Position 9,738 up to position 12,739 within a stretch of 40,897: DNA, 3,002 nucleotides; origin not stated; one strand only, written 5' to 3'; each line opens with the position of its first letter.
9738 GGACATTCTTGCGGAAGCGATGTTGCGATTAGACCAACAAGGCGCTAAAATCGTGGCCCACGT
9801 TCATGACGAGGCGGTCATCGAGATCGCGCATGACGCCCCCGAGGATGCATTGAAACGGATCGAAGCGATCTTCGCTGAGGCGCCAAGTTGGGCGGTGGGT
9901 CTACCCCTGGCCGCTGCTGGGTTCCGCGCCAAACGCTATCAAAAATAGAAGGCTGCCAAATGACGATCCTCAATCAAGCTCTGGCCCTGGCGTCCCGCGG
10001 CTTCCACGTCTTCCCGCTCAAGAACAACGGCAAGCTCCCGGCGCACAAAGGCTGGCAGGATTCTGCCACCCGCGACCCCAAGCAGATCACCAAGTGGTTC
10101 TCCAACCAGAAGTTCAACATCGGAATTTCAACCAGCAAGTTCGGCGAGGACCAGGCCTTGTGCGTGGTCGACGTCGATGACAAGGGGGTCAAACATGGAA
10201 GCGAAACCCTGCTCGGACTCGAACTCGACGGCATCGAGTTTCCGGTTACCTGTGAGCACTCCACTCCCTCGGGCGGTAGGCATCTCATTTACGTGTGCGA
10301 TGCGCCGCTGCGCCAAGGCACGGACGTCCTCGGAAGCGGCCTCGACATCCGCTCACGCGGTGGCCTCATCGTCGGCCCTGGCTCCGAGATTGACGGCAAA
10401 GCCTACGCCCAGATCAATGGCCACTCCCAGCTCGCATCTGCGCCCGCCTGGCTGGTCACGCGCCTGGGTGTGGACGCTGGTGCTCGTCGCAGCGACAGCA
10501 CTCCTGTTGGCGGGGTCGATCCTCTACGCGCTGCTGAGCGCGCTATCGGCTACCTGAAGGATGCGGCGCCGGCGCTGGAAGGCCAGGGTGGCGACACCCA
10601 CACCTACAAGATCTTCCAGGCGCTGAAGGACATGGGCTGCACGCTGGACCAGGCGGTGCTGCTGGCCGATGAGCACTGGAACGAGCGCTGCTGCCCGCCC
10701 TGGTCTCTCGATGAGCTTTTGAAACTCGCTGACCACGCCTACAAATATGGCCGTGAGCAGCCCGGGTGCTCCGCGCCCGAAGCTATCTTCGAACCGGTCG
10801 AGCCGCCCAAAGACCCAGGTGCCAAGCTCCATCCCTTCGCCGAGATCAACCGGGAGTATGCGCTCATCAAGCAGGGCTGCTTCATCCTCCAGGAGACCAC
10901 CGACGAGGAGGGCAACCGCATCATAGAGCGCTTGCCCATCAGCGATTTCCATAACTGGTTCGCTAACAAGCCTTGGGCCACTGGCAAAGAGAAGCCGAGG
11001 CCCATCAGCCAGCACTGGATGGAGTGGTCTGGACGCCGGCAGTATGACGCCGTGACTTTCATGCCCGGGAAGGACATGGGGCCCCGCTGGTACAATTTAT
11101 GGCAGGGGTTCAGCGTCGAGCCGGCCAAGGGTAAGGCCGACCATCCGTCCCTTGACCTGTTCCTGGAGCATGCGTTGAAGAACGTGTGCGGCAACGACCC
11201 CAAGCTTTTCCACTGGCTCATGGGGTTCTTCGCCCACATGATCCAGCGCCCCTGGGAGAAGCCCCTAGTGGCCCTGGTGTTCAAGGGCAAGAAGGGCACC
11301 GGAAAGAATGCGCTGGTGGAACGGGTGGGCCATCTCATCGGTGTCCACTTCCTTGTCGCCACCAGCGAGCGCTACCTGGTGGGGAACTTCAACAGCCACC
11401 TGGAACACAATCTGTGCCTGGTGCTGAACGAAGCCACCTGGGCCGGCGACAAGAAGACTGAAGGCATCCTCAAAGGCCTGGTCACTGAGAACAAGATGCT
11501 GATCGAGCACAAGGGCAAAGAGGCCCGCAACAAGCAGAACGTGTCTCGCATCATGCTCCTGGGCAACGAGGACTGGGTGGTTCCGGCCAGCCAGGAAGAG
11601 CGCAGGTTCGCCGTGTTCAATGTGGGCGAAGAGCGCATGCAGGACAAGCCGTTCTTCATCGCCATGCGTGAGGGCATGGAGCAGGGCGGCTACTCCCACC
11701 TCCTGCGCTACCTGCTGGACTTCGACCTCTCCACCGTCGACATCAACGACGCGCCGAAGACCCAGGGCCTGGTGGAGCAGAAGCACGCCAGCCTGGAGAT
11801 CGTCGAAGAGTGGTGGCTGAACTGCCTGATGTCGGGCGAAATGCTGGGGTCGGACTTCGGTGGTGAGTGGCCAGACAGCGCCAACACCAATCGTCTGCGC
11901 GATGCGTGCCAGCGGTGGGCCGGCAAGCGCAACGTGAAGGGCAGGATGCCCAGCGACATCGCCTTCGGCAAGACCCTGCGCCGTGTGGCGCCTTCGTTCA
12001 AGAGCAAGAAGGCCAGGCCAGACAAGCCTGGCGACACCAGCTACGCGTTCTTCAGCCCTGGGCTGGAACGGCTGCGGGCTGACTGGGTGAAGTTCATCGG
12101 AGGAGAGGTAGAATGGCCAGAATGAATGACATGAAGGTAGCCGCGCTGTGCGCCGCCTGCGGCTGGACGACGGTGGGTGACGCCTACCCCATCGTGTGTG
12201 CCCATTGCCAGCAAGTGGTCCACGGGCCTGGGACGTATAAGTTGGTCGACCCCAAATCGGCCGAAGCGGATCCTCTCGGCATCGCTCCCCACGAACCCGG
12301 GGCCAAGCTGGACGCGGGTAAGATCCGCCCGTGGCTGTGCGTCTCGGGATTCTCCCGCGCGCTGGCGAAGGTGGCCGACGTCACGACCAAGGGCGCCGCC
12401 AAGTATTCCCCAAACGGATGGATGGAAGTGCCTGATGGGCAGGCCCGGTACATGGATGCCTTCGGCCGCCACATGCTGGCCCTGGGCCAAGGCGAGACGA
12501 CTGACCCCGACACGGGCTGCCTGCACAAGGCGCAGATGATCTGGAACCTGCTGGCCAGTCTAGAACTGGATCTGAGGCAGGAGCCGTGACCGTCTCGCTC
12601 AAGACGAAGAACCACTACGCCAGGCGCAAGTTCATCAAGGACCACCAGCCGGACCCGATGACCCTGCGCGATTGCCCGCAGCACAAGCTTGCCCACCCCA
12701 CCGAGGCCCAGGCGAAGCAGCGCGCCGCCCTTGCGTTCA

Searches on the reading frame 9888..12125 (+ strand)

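Call 26: search_protein_families(library=phrogs, proteins=[window:9888-12125:+], max_evalue=0.001)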
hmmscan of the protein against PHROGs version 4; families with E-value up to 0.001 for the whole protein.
window:9888-12125:+ (745 aa): 9 families
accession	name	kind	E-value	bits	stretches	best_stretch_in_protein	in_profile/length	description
phrog_1156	-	DNA, RNA and nucleotide metabolism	3.5e-76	258.4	1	25-705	11-808/855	DNA primase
phrog_1829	-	DNA, RNA and nucleotide metabolism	8.9e-31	107.8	1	401-709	451-740/772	DNA primase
phrog_5852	-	DNA, RNA and nucleotide metabolism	8.1e-21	75.4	1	30-178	69-230/242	DNA polymerase/primase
phrog_695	-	DNA, RNA and nucleotide metabolism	1.2e-12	48.4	1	25-277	6-257/704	DNA polymerase/primase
phrog_3022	-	DNA, RNA and nucleotide metabolism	1.5e-12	47.8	1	45-189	31-176/788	DNA primase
phrog_5177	-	DNA, RNA and nucleotide metabolism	9.9e-12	44.6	1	25-167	18-159/876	DNA polymerase/primase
phrog_24712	-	unknown function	2.6e-07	29.9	1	401-638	414-653/801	-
phrog_10729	-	DNA, RNA and nucleotide metabolism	7e-05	22.2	1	27-170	14-155/722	DNA polymerase/primase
phrog_4762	-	unknown function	0.00038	19.6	1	332-589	356-634/822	-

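Call 52: search_protein_families(library=pfam, proteins=[window:9888-12125:+], max_evalue=0.01)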
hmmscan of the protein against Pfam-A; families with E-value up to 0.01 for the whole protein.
window:9888-12125:+ (745 aa): 2 families
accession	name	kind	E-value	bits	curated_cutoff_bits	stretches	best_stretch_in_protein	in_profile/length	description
PF09250.16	Prim-Pol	-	7.3e-34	117.9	22.8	1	31-188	1-158/158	Bifunctional DNA primase/polymerase, N-terminal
PF19263.5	DUF5906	-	1.8e-17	64.4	27.6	1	465-573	1-114/114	Family of unknown function (DUF5906)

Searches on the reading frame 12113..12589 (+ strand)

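Call 26: search_protein_families(library=phrogs, proteins=[window:12113-12589:+], max_evalue=0.001)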
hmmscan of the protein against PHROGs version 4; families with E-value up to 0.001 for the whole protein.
window:12113-12589:+ (158 aa): 10 families
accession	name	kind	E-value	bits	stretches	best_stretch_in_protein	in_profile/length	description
phrog_5033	-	lysis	2.2e-36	126.4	1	49-157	64-172/178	endolysin; inhibits RNA polymerase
phrog_801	-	DNA, RNA and nucleotide metabolism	5.4e-24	86.6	1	59-156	96-190/476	dATP / dGTP pyrophosphohydrolase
phrog_19680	-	unknown function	2e-23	84.5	1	40-156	66-183/188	-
phrog_2252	-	lysis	4.3e-14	53.9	1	59-152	101-191/285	endolysin; inhibits RNA polymerase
phrog_11257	-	unknown function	1.3e-07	32.9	1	82-149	29-95/200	-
phrog_16254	-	unknown function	5.5e-07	30.3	1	83-152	36-104/377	-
phrog_37590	-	unknown function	8.6e-07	29.3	1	62-146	44-136/341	-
phrog_19117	-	unknown function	1.3e-05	25.8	1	68-156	96-195/206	-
phrog_27780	-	unknown function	0.00011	22.9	1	80-156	26-100/255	-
phrog_5332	-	unknown function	0.00026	21.5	1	83-153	132-201/215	-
